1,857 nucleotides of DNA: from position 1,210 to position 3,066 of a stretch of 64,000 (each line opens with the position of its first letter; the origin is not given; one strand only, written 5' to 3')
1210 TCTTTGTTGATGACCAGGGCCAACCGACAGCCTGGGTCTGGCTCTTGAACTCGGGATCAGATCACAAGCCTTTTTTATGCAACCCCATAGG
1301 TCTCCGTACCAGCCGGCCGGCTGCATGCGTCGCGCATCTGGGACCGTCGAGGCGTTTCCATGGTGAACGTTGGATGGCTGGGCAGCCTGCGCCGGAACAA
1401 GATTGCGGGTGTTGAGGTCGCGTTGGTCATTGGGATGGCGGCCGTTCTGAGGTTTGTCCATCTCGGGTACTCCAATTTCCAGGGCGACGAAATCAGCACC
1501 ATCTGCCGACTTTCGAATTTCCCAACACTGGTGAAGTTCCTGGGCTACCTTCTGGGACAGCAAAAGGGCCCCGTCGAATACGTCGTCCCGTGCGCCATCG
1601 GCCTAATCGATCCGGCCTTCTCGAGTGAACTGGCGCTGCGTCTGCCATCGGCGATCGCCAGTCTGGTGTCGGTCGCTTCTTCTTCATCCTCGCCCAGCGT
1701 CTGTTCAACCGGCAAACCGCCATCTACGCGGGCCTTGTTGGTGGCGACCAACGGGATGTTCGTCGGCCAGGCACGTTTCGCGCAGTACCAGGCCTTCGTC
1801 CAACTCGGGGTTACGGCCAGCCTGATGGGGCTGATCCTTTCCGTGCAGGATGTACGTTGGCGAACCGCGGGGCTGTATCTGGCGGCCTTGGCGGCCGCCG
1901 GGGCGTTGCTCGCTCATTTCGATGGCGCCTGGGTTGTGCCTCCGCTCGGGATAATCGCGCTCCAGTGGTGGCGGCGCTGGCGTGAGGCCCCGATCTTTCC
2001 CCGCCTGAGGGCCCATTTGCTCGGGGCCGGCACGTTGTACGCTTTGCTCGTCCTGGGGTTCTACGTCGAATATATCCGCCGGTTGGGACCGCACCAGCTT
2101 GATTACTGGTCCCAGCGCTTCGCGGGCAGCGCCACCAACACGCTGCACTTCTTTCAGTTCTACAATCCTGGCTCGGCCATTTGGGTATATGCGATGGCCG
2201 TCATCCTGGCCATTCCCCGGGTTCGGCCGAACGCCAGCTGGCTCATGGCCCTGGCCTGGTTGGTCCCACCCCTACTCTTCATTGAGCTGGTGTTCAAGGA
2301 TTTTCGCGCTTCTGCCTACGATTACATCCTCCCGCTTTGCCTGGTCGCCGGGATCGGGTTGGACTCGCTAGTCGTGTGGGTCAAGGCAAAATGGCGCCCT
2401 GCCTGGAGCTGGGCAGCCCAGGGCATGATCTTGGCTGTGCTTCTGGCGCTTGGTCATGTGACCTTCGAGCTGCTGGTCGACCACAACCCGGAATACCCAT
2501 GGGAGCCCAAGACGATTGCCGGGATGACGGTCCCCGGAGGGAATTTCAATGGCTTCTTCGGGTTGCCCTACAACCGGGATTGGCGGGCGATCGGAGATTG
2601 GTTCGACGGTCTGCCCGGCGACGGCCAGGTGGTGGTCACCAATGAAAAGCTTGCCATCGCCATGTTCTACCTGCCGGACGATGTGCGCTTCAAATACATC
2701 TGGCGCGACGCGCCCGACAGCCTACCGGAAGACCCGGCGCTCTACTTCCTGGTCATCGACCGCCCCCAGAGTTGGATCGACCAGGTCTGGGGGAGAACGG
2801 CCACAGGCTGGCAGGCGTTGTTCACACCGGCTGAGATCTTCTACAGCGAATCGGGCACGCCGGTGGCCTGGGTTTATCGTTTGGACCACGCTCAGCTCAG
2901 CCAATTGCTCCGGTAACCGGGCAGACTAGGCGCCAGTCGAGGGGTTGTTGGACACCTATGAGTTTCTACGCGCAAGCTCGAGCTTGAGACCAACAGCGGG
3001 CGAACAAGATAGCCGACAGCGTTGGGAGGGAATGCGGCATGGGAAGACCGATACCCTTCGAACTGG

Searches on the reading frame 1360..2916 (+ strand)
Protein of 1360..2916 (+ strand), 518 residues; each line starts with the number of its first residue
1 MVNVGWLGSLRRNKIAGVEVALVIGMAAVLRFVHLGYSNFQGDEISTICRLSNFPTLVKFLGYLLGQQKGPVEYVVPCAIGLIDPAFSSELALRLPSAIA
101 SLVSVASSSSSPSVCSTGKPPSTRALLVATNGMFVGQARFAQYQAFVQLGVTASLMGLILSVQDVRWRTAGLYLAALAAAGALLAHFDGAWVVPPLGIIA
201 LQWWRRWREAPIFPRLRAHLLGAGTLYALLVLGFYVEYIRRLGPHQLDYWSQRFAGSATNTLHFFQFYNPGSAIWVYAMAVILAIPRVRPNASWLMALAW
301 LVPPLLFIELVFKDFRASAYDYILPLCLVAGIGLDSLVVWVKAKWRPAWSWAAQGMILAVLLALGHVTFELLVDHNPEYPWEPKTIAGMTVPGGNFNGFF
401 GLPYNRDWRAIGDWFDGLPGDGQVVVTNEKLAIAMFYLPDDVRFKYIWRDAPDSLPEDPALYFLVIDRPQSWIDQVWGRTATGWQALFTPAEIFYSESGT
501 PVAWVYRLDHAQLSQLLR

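Call 46: find_encoding_contigs(protein=window:1360-2916:+, flank=10000, max_places=4)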
Protein window:1360-2916:+ (518 aa): no gene with exactly this product is on record in the collection.
